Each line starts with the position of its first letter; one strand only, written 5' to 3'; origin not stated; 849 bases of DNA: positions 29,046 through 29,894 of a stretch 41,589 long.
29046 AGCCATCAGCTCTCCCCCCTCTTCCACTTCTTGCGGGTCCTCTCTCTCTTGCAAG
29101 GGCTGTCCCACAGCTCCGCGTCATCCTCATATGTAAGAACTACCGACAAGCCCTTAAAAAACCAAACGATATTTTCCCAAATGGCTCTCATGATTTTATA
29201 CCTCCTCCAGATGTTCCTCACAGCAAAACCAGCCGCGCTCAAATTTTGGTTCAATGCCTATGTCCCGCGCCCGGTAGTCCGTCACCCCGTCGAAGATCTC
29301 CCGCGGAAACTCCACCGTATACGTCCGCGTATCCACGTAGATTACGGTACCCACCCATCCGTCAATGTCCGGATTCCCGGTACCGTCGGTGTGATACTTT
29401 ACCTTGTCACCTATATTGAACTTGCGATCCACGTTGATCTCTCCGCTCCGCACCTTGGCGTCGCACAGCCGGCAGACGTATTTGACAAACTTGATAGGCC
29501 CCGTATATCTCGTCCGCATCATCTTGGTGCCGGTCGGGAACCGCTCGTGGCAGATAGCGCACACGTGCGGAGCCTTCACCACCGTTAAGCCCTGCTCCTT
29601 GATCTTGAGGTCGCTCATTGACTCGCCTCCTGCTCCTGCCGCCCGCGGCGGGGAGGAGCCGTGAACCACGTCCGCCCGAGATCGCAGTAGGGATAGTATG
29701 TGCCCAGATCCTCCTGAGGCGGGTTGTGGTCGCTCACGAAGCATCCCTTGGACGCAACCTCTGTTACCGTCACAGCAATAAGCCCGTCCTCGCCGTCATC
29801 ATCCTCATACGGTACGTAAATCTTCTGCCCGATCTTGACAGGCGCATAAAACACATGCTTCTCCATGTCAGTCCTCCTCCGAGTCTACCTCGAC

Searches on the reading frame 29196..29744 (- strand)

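Call 39: search_protein_families(library=phrogs, proteins=[window:29196-29744:-], max_evalue=0.001)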
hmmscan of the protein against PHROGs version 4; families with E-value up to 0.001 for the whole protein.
window:29196-29744:- (182 aa): 1 family
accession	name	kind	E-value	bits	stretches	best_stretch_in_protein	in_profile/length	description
phrog_22041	-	unknown function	5.2e-05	24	1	108-182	3-71/77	-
